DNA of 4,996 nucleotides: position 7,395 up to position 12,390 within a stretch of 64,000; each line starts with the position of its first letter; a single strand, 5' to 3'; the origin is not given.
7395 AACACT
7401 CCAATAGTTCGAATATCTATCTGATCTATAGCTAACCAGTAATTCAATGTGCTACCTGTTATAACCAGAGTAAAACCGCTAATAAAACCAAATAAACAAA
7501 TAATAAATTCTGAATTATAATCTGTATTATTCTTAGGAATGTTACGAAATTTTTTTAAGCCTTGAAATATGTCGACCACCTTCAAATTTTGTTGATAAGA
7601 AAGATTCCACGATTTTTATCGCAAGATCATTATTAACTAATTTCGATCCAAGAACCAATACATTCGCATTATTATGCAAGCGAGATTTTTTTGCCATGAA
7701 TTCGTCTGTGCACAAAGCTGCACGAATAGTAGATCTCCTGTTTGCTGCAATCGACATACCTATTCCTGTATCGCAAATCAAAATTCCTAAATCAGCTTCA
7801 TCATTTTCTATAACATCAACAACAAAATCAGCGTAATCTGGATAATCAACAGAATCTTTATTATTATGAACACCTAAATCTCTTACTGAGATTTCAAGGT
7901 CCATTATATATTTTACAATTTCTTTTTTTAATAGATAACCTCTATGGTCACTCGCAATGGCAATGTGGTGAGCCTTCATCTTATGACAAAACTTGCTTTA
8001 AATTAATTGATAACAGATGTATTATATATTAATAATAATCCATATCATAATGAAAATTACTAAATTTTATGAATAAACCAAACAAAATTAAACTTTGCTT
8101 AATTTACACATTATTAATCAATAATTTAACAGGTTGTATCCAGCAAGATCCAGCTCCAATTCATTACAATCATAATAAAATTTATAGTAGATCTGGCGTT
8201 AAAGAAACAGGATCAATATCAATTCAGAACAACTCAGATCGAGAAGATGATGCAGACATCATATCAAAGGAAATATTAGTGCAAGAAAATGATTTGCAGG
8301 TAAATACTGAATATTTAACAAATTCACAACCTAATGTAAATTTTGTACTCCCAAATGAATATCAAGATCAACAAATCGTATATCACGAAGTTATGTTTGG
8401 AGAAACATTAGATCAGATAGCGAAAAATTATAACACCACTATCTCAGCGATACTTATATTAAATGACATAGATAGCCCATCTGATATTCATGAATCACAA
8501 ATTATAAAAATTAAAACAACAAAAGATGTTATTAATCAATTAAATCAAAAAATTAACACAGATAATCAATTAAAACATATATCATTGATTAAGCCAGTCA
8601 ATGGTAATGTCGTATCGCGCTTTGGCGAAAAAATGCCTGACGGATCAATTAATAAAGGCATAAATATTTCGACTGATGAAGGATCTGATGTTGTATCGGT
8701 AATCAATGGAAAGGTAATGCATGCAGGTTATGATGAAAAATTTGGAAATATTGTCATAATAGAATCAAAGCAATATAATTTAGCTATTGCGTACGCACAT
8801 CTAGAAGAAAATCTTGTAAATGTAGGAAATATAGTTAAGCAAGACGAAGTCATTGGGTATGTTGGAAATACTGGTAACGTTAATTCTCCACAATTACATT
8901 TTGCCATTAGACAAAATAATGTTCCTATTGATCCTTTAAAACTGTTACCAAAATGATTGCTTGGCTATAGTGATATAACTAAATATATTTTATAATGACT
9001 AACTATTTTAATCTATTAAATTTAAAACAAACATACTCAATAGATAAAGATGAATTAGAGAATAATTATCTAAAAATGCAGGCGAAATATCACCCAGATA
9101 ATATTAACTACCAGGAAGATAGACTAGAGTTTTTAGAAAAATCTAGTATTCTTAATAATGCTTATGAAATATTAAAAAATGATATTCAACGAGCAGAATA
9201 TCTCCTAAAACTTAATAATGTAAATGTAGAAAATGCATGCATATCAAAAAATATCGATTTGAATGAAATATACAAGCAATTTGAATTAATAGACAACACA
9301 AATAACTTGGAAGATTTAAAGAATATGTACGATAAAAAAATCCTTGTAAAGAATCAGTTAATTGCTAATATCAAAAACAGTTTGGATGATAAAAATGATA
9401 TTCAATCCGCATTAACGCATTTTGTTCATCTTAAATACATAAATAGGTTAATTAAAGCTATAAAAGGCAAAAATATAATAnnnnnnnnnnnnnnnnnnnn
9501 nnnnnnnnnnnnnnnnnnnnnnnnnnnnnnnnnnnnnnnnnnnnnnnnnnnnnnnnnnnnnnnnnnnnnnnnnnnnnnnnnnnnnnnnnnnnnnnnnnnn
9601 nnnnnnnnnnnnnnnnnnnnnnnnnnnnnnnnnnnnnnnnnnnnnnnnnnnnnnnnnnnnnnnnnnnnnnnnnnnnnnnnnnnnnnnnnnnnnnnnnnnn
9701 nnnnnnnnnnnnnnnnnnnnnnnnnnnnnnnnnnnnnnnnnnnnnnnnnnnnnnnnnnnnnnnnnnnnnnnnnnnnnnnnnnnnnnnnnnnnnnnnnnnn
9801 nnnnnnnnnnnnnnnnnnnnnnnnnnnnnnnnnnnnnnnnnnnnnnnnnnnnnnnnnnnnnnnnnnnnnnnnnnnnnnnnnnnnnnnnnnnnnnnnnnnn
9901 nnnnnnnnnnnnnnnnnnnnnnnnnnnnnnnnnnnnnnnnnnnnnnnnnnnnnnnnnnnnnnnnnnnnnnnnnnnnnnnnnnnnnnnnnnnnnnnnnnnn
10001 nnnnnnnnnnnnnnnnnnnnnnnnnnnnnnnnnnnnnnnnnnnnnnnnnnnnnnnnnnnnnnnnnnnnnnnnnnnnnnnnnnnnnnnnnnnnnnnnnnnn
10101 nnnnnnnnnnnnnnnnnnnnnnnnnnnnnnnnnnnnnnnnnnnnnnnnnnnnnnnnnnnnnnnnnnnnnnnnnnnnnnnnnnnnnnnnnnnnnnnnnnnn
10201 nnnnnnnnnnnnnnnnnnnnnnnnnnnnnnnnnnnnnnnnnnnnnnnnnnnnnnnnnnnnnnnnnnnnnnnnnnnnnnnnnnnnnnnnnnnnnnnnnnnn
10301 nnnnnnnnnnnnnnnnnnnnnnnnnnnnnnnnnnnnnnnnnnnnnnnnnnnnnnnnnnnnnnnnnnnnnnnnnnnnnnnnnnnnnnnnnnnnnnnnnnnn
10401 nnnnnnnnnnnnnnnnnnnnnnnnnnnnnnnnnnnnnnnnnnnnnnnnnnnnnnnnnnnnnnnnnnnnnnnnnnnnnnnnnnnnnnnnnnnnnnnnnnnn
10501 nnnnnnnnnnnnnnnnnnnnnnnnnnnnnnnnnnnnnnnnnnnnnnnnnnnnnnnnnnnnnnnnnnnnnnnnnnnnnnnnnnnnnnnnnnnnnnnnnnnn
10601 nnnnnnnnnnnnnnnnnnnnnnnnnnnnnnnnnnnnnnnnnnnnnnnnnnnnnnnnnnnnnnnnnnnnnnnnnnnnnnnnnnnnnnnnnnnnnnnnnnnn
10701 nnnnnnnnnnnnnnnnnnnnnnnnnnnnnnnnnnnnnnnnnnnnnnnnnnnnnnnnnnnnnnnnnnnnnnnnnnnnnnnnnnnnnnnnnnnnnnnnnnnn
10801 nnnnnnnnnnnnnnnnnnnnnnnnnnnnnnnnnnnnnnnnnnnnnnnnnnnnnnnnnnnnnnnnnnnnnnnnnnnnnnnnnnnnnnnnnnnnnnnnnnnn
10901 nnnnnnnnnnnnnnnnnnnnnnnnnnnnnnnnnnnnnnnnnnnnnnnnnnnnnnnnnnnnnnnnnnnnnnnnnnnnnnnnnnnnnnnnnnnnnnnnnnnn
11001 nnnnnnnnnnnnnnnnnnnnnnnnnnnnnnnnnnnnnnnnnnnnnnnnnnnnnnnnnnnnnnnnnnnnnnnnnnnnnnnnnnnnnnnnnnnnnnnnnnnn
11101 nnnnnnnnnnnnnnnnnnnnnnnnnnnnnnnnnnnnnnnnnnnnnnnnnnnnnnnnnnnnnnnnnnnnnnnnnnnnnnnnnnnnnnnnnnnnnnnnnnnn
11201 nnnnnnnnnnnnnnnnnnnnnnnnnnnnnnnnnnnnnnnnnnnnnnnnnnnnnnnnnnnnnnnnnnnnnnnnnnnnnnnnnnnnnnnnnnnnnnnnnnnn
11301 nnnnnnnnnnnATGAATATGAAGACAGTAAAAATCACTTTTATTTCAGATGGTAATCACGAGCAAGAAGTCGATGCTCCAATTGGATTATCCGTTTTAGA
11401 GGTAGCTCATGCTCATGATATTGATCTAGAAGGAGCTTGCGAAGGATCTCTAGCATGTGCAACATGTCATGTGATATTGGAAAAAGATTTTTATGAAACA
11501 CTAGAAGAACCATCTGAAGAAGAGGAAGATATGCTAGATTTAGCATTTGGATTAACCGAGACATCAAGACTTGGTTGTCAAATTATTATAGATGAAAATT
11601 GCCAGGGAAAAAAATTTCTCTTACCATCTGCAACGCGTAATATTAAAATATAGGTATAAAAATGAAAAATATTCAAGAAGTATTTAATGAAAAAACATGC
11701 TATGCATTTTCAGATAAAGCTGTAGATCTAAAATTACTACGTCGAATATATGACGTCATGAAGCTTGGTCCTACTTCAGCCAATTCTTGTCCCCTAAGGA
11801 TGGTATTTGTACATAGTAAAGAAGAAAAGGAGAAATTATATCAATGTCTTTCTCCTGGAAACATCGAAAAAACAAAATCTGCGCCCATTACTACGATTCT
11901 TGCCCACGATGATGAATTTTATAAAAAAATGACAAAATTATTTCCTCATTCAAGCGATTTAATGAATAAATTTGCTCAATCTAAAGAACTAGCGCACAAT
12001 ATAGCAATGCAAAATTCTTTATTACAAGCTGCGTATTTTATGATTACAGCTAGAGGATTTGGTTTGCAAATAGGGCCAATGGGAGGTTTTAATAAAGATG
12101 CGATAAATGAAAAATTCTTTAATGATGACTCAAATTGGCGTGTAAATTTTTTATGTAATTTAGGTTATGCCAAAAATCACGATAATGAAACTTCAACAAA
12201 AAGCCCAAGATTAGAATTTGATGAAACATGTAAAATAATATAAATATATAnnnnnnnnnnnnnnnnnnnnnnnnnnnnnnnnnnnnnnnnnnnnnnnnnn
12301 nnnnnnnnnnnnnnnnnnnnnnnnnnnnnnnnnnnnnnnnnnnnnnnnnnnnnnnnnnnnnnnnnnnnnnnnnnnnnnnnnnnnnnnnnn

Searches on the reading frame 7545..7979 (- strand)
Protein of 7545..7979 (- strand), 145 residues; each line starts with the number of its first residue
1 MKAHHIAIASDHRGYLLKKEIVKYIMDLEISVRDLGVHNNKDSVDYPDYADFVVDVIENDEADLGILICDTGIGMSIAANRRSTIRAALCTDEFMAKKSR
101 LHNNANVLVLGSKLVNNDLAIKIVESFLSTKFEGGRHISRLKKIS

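Call 25: search_protein_families(library=pfam, proteins=[window:7545-7979:-], max_evalue=0.001)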
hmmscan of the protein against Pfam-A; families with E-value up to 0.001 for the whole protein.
window:7545-7979:- (145 aa): 1 family
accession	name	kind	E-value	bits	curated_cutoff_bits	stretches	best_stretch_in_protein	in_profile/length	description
PF02502.23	LacAB_rpiB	-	5e-52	176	24.7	1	6-144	1-138/138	Ribose/Galactose Isomerase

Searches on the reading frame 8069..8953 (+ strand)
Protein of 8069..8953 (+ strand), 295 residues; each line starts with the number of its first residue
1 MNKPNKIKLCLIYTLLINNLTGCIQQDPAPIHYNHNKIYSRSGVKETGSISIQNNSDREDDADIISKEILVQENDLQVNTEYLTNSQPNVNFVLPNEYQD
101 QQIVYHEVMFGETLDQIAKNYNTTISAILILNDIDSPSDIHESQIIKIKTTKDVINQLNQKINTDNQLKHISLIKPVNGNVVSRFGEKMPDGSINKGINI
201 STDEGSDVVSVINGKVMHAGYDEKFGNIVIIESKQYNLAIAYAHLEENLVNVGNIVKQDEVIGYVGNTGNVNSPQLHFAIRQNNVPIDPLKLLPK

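Call 25: search_protein_families(library=pfam, proteins=[window:8069-8953:+], max_evalue=0.001)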
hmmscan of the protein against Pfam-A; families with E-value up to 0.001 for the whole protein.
window:8069-8953:+ (295 aa): 2 families
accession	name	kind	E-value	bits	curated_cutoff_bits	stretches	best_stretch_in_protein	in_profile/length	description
PF01551.29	Peptidase_M23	-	1.5e-25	89.7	28.7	1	194-289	2-96/96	Peptidase family M23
PF01476.26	LysM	-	1.2e-07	32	20.9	1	106-149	1-43/43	LysM domain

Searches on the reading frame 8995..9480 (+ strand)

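Call 25: search_protein_families(library=pfam, proteins=[window:8995-9480:+], max_evalue=0.001)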
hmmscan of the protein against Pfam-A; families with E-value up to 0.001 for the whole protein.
window:8995-9480:+ (162 aa): 2 families
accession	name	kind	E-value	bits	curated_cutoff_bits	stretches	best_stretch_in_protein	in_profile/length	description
PF00226.36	DnaJ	-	1e-08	35.6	27.8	1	3-69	1-62/63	DnaJ domain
PF07743.18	HSCB_C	-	0.00064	20.5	22.1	1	99-157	16-74/74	HSCB C-terminal oligomerisation domain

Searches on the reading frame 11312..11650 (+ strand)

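Call 25: search_protein_families(library=pfam, proteins=[window:11312-11650:+], max_evalue=0.001)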
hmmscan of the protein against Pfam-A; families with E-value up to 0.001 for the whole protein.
window:11312-11650:+ (113 aa): 1 family
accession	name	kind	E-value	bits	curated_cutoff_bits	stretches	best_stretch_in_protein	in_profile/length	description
PF00111.32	Fer2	-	1.4e-10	41.4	21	1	16-92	6-75/77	2Fe-2S iron-sulfur cluster binding domain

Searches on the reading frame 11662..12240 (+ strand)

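Call 25: search_protein_families(library=pfam, proteins=[window:11662-12240:+], max_evalue=0.001)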
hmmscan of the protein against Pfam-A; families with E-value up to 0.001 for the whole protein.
window:11662-12240:+ (193 aa): 1 family
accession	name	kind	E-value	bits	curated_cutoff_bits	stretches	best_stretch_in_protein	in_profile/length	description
PF00881.29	Nitroreductase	-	8.4e-12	46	23.5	1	11-169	5-167/167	Nitroreductase family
